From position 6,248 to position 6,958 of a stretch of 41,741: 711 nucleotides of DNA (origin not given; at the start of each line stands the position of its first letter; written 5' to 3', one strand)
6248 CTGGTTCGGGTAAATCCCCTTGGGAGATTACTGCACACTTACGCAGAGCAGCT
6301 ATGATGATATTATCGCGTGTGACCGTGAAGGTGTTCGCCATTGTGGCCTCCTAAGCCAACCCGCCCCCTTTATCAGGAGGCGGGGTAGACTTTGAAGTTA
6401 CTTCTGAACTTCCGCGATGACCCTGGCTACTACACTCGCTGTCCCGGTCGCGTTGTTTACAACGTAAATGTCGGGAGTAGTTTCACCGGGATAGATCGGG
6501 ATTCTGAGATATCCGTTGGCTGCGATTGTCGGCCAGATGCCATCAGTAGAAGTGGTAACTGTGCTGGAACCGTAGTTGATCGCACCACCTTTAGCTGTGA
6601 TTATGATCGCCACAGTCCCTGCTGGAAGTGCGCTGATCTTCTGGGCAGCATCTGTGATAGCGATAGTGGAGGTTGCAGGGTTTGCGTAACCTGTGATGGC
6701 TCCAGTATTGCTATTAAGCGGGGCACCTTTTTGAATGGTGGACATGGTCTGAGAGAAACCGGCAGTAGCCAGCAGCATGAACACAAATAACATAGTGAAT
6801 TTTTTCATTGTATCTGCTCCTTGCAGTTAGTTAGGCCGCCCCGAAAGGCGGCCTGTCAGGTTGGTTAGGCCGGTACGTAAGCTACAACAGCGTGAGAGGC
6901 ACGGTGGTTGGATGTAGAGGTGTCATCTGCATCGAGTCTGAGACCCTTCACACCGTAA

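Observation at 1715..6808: Five consecutive late-operon genes all begin with Sec-type signal peptides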

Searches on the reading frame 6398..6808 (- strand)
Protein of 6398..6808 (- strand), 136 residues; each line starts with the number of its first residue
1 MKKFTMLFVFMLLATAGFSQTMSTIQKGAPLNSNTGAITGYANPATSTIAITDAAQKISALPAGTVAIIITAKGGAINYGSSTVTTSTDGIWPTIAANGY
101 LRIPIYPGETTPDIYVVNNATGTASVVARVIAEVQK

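Call 4: search_protein_families(library=pfam, proteins=[window:6398-6808:-], max_evalue=0.1)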
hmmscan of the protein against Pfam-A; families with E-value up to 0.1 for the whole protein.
window:6398-6808:- (136 aa): 0 families

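Call 5: search_protein_families(library=phrogs, proteins=[window:6398-6808:-], max_evalue=0.01)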
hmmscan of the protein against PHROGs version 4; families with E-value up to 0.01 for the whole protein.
window:6398-6808:- (136 aa): 0 families

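Call 13: search_protein_families(library=ncbifam, proteins=[window:6398-6808:-], max_evalue=1)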
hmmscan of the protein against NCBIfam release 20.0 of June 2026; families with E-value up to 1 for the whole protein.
window:6398-6808:- (136 aa): 0 families

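Call 14: find_related_loci(query=window:6398-6808:-, collection=viral_contigs, flank=10000)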
Query window:6398-6808:- (136 aa) in viral_contigs; peptide patterns used: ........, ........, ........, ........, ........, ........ (x = any residue, [..] = any of these).
11 stretches matched a pattern; 2 encode a relative of the query (tblastn E <= 1e-3); 2 distinct loci.
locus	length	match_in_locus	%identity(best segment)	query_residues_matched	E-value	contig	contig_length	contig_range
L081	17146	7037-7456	51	1-136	2e-31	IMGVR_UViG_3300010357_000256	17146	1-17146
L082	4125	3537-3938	38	4-136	5e-23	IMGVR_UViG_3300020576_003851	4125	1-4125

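Call 18: find_homologous_proteins(query=window:6398-6808:-, max_evalue=0.001)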
Query window:6398-6808:- (136 aa): 12 proteins with E <= 0.001 among 70 candidates.
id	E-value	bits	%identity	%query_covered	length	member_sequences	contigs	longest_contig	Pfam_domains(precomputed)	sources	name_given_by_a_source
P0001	7.6e-78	276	100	100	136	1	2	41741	-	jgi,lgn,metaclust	metaclust:\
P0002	4.9e-72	257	92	100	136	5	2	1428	-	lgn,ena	-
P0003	7.5e-65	234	85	100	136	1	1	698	-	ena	-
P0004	2.5e-50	187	68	100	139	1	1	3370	-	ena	-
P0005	1.3e-45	172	65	100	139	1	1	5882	-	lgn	-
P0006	2.1e-43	165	66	100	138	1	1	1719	-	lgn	-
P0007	1.4e-41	159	63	100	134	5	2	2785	-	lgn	-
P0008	2.7e-34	136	57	98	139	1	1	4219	-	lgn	-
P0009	3.4e-19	87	43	98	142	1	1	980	-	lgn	-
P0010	2.6e-18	84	42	98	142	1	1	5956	-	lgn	-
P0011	6.1e-17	80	46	98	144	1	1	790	-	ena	-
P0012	4.4e-15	74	43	98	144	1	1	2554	-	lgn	-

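Call 20: find_encoding_contigs(protein=P0005, flank=6000, max_places=3)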
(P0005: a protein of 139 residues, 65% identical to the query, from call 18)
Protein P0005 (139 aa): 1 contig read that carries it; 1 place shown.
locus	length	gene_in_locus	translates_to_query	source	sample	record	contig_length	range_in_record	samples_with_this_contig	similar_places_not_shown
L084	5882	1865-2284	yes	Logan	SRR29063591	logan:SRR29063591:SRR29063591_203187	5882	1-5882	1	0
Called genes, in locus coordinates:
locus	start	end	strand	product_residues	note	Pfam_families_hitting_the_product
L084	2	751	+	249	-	?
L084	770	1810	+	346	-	PF19821:Phage_capsid_2 (weak)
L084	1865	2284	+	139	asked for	-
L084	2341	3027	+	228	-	-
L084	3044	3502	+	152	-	-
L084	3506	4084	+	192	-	-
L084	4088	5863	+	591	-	PF13229:Beta_helix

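Call 21: find_encoding_contigs(protein=P0010, flank=6000, max_places=3)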
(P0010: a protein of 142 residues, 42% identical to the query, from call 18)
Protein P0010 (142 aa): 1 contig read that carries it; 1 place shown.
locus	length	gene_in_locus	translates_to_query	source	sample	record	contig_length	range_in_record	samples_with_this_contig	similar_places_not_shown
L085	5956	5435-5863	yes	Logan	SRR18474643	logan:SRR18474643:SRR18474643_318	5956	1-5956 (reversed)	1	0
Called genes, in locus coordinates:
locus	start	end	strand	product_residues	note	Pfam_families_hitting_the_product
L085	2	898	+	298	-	?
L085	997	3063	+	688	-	PF23899:SU10_portal, PF12236:Head-tail_con (weak)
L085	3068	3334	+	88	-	-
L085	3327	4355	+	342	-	-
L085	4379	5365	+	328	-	PF19821:Phage_capsid_2 (weak), PF25209:Phage_capsid_4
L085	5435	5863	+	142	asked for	-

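Call 43: predict_structure(alignment_id=A3)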
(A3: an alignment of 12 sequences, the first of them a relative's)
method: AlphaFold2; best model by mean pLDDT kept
length: 136 residues; sequences in the alignment: 12
mean_pLDDT: 75.2   pTM: 0.60
mean pLDDT of the five models: 75.2, 74.0, 70.6, 65.4, 63.2
residues with pLDDT >= 90: 48; 70-90: 39; 50-70: 25; < 50: 24
segments of 3 or more residues with pLDDT < 50: 16-24, 26-28, 30-37, 39-41
pLDDT, mean of each block of 10 residues (from residue 1): 55 50 47 47 72 88 85 93 91 93 81 90 84 78
secondary structure, 60 per line:
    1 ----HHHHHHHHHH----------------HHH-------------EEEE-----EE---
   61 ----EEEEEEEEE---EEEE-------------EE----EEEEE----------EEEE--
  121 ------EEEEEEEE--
elements in order: H5-14 E47-50 E65-73 E77-80 E100-104 E115-118 E127-134
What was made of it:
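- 6398..6808 (-): 136-aa exported small protein. Signal peptide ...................|QT, then a jelly-roll-like beta-sandwich of about 95 aa. AF2 pLDDT 75 (core 85-93): call 43.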

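Call 49: fold_search(model_id=the predicted structure, library=pdb)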
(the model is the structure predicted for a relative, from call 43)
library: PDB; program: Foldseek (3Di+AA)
matches with E <= 10: 1515; with E <= 0.001: 0
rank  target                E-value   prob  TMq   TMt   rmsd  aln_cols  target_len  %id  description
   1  4tlg_A                7.2e-03  0.82  0.27  0.13   8.1       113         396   11  Crystal structure of SEC14-like protein 4 (SEC14L4) (released 2014-07-02)
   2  6b8w_A                9.0e-03  1.00  0.35  0.47   8.6        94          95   15  1.9 Angstrom Resolution Crystal Structure of Cupin_2 Domain (pfam 07883) of XRE Family Transcriptional Regulator from  (released 2017-10-25)
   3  6e5c_MODEL_1_A        9.6e-03  1.00  0.42  0.68   4.6        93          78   13  Solution NMR structure of a de novo designed double-stranded beta-helix (released 2018-11-07)
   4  7a02_A                9.6e-03  0.98  0.36  0.42   6.4       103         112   13  Bacillus endospore appendages form a novel family of disulfide-linked pili (released 2021-04-28)
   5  3h8u_A                1.0e-02  0.90  0.31  0.33  18.6       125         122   16  Crystal structure of uncharacterized conserved protein with double-stranded beta-helix domain (YP_001338853.1) from Kl (released 2009-05-12)
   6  3x0t_A                1.1e-02  1.00  0.44  0.52   5.8       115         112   10  Crystal structure of PirA (released 2015-08-26)
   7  5ezr                  1.2e-02  0.97  0.31  0.07   6.1        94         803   15  Crystal Structure of PVX_084705 bound to compound (released 2017-05-10)
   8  2vve_B                1.3e-02  1.00  0.40  0.24   3.7        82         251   15  Crystal structure of the stem and receptor binding domain of the spike protein P1 from bacteriophage PM2 (released 2008-09-16)
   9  5f0a                  1.3e-02  0.98  0.32  0.07   5.8        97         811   15  CRYSTAL STRUCTURE OF PVX_084705 WITH BOUND 1-tert-butyl-3-(3-chlorophenoxy)-1H-pyrazolo[3,4-d]pyrimidin-4-amine INHIBITO (released 2015-12-16)
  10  5uqp_A                1.5e-02  1.00  0.41  0.49   5.0        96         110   16  The crystal structure of cupin protein from Rhodococcus jostii RHA1 (released 2017-02-22)
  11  3fjs_C                2.0e-02  0.87  0.31  0.38  15.6       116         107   15  CRYSTAL STRUCTURE OF A PUTATIVE BIOSYNTHETIC PROTEIN WITH RMLC-LIKE CUPIN FOLD (REUT_B4087) FROM RALSTONIA EUTROPHA JM (released 2009-01-13)
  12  4ofg                  2.1e-02  0.96  0.31  0.30   6.0        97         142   13  Co-crystal structure of carboxy cGMP binding domain of Plasmodium falciparum PKG with cGMP (released 2015-01-21)
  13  7eym_B                2.4e-02  0.92  0.28  0.37   8.3        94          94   13  Crystal structure of Vibrio cholerae ppnP (released 2022-02-09)
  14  5uqp_B                2.5e-02  1.00  0.40  0.47   5.2        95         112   16  The crystal structure of cupin protein from Rhodococcus jostii RHA1 (released 2017-02-22)
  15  5dyl                  2.5e-02  0.96  0.32  0.07   5.2        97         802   14  Crystal structure of the cGMP-dependent protein kinase PKG from Plasmodium Vivax - Apo form (released 2015-11-04)
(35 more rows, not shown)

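Call 79: fold_search(model_id=the predicted structure, library=viral)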
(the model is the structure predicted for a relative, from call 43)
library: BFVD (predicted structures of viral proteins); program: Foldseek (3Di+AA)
matches with E <= 10: 1383; with E <= 0.001: 43
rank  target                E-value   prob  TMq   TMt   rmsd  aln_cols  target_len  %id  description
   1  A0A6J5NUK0            2.5e-05  1.00  0.51  0.72   3.2        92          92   23  Uncharacterized protein [uncultured Caudovirales phage]
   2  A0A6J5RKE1            2.9e-05  1.00  0.50  0.75   2.8        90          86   26  Uncharacterized protein [uncultured Caudovirales phage]
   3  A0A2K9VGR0            3.7e-05  1.00  0.48  0.69   3.4       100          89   18  (no name in the UniProt tables at hand)
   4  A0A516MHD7            4.1e-05  1.00  0.52  0.61   4.6       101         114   18  (no name in the UniProt tables at hand)
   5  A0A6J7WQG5            4.6e-05  1.00  0.44  0.56   4.3       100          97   14  Uncharacterized protein [uncultured Caudovirales phage]
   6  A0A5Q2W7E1            4.9e-05  1.00  0.45  0.44  26.2       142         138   12  (no name in the UniProt tables at hand)
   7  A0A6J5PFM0            5.2e-05  1.00  0.48  0.60   5.2       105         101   20  Uncharacterized protein [uncultured Caudovirales phage]
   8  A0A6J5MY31            5.5e-05  1.00  0.50  0.28  11.0       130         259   18  Uncharacterized protein [uncultured Caudovirales phage]
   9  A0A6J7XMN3            8.6e-05  1.00  0.48  0.63  11.4       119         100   19  Uncharacterized protein [uncultured Caudovirales phage]
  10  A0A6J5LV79            1.1e-04  1.00  0.50  0.52  12.4       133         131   18  Uncharacterized protein [uncultured Caudovirales phage]
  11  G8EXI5                1.2e-04  1.00  0.49  0.67   6.1       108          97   13  (no name in the UniProt tables at hand)
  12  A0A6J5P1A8            1.2e-04  1.00  0.50  0.66   6.5       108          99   20  Uncharacterized protein [uncultured Caudovirales phage]
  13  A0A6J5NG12            1.4e-04  1.00  0.45  0.59   3.9        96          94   14  Uncharacterized protein [uncultured Caudovirales phage]
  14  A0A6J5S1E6            1.5e-04  1.00  0.53  0.25   3.5        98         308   17  Uncharacterized protein [uncultured Caudovirales phage]
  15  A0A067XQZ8            1.5e-04  1.00  0.47  0.35   8.8       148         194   14  (no name in the UniProt tables at hand)
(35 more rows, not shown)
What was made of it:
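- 6398..6808 (-): 43 BFVD hits to uncharacterised phage proteins, most of 85-115 aa: call 79.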

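Call 99: search_protein_families(library=phrogs, proteins=[L081:7991-9529:+], max_evalue=0.01)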
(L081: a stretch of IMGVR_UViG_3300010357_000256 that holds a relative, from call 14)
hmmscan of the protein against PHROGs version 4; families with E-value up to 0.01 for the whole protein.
L081:7991-9529:+ (512 aa): 1 family
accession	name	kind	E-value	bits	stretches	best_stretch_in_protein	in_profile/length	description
phrog_12985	-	unknown function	2.1e-08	35.2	1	294-500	5-212/238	-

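Call 100: search_protein_families(library=pfam, proteins=[L081:7991-9529:+], max_evalue=0.01)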
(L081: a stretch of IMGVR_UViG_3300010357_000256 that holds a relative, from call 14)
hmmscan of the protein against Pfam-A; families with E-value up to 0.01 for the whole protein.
L081:7991-9529:+ (512 aa): 1 family
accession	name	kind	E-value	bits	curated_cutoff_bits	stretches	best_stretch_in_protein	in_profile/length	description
PF18998.6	Flg_new_2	-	3.9e-06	27.2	23.6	1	225-283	9-71/73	Divergent InlB B-repeat domain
